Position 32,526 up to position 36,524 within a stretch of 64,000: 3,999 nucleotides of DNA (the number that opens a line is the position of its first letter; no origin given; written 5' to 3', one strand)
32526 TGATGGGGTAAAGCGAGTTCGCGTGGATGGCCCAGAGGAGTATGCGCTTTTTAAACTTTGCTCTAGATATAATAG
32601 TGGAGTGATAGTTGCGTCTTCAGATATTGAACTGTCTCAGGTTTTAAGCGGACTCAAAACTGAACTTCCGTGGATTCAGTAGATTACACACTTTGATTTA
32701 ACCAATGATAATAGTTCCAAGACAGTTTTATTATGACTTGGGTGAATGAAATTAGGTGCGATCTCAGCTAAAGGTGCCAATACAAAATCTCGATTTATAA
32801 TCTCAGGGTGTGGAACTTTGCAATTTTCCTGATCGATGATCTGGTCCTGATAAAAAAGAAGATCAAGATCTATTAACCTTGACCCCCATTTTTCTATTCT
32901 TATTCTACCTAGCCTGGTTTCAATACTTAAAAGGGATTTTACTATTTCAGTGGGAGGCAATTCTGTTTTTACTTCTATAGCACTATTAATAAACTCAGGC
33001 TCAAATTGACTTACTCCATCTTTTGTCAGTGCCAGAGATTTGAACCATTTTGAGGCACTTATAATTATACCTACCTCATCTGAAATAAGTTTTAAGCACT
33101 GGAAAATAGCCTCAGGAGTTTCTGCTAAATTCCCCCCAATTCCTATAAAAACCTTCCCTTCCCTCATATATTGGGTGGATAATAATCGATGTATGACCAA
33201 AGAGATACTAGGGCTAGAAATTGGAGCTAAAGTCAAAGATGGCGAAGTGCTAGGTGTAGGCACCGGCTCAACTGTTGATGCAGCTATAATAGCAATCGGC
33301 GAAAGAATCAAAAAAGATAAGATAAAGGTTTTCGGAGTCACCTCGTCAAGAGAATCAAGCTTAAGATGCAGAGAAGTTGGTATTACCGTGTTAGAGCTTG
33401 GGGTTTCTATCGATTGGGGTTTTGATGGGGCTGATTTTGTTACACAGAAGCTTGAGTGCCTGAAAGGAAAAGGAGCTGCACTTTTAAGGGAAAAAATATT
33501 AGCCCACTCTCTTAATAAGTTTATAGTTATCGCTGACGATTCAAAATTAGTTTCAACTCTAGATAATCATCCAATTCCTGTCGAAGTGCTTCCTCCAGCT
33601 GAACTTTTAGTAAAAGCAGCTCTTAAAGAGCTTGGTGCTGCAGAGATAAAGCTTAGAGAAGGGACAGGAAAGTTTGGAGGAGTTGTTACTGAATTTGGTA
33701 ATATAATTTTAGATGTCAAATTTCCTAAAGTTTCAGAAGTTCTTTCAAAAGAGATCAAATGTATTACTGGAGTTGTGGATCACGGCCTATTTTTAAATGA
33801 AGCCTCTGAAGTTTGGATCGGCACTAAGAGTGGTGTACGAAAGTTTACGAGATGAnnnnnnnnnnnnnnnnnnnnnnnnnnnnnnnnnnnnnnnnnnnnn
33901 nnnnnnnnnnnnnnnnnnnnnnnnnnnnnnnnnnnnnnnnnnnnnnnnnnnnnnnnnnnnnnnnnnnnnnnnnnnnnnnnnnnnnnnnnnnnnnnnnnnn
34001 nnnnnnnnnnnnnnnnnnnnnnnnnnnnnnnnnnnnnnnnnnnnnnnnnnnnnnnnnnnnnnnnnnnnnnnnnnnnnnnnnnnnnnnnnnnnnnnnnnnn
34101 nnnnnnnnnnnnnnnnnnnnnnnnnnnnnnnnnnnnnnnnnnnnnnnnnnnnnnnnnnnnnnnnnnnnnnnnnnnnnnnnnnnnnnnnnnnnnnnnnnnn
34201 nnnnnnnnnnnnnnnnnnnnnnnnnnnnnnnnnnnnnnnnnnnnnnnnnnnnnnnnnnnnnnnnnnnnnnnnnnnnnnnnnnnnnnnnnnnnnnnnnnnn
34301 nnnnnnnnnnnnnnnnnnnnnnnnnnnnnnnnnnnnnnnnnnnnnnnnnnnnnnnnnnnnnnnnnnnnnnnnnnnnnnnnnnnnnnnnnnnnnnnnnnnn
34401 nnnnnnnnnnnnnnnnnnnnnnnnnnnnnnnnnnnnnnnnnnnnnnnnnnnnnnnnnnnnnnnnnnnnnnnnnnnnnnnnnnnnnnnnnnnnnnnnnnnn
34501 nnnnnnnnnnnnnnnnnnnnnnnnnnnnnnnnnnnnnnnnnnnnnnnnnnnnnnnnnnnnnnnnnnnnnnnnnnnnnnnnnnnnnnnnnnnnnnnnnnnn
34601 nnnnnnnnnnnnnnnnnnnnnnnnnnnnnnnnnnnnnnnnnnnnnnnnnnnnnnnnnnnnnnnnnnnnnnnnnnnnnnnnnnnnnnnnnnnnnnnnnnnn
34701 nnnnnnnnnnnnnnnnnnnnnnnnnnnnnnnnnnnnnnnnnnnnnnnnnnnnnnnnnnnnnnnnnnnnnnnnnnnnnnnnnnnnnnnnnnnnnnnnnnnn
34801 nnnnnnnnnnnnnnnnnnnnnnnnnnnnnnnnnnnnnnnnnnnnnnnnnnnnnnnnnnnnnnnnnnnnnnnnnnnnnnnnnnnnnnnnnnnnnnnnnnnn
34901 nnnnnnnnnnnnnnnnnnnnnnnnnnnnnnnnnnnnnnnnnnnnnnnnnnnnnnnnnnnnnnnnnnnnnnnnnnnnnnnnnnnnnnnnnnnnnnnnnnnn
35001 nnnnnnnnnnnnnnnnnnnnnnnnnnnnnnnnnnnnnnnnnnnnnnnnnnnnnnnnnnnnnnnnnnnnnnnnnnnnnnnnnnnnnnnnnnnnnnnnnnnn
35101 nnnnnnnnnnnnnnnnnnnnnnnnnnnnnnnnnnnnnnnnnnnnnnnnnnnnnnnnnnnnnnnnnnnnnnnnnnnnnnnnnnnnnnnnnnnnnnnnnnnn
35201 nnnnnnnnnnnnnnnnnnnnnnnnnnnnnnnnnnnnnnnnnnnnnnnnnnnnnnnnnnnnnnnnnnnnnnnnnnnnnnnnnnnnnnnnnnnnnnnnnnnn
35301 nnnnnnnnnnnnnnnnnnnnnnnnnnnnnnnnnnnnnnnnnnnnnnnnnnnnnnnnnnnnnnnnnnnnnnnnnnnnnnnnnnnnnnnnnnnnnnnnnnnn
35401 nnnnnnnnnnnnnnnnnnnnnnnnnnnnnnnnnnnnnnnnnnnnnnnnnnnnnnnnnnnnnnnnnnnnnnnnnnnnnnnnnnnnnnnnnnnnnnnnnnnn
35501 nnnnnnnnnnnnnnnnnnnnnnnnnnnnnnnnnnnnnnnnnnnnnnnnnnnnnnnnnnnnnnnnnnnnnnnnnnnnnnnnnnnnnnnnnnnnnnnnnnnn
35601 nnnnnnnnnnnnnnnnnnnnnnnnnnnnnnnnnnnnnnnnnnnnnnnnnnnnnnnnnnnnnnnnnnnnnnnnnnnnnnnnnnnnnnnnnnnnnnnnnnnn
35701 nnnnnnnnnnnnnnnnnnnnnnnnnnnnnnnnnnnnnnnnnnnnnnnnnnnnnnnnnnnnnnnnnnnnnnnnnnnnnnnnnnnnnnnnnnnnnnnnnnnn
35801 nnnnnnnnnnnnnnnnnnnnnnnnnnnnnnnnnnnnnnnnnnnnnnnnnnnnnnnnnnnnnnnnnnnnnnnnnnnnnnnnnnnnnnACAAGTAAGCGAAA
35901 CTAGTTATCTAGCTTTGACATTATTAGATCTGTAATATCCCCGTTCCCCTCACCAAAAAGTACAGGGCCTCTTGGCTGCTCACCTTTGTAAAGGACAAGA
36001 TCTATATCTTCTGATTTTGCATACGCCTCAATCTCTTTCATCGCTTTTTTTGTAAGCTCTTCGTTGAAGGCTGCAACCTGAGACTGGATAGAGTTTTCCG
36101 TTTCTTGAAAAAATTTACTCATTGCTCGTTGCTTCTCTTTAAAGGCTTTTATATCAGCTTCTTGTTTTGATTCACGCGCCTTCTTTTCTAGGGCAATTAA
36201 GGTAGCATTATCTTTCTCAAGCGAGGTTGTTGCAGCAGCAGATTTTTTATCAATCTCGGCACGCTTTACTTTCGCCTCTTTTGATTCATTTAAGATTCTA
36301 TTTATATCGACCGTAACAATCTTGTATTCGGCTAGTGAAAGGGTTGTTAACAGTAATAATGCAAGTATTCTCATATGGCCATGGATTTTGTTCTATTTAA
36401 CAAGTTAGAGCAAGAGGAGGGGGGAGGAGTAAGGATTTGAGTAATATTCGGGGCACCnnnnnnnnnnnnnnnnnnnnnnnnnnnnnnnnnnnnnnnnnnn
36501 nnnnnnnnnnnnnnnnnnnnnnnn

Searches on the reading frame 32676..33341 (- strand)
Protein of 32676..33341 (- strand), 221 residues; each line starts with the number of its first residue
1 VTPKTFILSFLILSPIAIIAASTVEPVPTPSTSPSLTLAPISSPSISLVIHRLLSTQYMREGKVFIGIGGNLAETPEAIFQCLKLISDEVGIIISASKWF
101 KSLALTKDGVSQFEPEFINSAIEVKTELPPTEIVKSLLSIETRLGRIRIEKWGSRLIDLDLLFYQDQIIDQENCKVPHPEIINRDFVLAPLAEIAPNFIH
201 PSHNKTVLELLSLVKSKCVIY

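Call 81: search_protein_families(library=pfam, proteins=[window:32676-33341:-], max_evalue=0.001)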
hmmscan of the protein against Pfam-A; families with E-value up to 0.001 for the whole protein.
window:32676-33341:- (221 aa): 1 family
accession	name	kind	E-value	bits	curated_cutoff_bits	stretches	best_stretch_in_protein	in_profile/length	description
PF01288.25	HPPK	-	8.2e-29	100.8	25.7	1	65-196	1-116/116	7,8-dihydro-6-hydroxymethylpterin-pyrophosphokinase (HPPK)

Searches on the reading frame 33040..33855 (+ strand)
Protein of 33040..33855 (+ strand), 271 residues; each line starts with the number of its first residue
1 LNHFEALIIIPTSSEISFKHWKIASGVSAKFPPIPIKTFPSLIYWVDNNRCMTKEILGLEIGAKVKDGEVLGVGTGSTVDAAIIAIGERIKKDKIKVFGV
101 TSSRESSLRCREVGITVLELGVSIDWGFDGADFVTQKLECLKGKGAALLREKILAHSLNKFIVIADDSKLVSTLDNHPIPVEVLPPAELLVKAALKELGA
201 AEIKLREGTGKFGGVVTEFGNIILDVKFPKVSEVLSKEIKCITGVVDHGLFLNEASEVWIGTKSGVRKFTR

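Call 81: search_protein_families(library=pfam, proteins=[window:33040-33855:+], max_evalue=0.001)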
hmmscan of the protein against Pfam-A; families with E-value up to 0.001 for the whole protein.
window:33040-33855:+ (271 aa): 1 family
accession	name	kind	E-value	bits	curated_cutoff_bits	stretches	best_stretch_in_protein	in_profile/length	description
PF06026.20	Rib_5-P_isom_A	-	1.6e-48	165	26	1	99-265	2-173/173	Ribose 5-phosphate isomerase A (phosphoriboisomerase A)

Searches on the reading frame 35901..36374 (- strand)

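Call 81: search_protein_families(library=pfam, proteins=[window:35901-36374:-], max_evalue=0.001)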
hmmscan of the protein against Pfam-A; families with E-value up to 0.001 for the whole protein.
window:35901-36374:- (157 aa): 1 family
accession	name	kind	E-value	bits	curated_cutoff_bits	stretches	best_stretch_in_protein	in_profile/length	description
PF03938.19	OmpH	-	2.2e-17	64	32.4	1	18-155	1-141/141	Outer membrane protein (OmpH-like)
